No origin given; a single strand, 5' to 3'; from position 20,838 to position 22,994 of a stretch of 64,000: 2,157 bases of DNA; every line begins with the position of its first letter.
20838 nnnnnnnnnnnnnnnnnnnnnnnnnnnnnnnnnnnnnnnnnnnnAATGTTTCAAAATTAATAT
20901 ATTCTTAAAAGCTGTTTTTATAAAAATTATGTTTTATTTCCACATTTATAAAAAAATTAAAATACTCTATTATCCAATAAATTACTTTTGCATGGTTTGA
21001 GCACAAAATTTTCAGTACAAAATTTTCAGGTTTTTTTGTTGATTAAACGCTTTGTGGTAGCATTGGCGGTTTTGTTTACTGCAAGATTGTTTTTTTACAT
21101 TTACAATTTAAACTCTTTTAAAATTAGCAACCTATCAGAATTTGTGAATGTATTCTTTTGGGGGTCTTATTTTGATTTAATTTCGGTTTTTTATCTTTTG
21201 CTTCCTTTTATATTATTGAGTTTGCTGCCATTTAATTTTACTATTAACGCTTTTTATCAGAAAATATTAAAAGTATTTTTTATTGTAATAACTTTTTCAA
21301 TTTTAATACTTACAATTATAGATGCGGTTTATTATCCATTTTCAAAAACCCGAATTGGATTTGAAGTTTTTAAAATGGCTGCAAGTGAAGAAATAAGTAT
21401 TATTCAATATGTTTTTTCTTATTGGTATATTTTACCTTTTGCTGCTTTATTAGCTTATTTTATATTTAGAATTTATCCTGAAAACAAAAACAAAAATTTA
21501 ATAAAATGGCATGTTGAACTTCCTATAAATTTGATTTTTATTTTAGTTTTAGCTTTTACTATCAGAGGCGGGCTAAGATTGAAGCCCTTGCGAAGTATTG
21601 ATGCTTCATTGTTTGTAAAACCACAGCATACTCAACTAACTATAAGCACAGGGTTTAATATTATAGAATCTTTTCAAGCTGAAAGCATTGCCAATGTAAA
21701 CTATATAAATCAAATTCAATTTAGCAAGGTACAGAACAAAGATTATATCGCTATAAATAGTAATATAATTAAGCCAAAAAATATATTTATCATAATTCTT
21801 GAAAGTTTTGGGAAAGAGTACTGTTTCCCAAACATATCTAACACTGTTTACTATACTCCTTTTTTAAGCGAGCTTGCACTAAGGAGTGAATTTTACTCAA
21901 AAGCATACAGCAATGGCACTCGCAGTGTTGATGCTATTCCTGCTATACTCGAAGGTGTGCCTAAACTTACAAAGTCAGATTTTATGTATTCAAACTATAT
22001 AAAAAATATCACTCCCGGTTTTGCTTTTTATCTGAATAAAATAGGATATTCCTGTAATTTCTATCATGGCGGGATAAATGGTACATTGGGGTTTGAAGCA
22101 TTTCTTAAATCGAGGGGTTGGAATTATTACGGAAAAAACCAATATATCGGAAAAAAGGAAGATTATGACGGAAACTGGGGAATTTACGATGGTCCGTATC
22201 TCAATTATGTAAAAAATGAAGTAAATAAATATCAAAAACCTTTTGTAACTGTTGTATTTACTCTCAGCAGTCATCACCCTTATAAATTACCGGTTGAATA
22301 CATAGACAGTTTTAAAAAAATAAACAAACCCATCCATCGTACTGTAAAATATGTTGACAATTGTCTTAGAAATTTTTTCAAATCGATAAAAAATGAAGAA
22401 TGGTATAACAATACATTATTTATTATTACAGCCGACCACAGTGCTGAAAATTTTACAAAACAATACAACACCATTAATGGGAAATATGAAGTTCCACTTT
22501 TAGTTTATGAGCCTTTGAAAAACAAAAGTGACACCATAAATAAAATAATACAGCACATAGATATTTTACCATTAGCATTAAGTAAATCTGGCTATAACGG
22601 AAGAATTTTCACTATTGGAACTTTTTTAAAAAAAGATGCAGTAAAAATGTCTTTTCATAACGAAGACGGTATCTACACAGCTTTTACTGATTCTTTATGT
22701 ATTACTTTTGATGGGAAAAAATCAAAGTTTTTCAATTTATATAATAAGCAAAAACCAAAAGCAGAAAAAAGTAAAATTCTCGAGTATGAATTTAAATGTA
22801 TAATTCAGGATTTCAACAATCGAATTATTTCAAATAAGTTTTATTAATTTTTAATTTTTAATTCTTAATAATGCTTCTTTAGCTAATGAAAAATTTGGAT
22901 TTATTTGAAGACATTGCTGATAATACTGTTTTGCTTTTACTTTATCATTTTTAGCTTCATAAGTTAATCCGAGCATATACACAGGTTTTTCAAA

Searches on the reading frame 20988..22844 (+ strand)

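Call 83: search_protein_families(library=pfam, proteins=[window:20988-22844:+], max_evalue=0.000001)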
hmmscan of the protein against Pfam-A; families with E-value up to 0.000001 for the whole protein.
window:20988-22844:+ (619 aa): 1 family
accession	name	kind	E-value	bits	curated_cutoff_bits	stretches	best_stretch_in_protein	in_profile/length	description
PF00884.28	Sulfatase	-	8.9e-32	111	25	1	264-532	1-297/301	Sulfatase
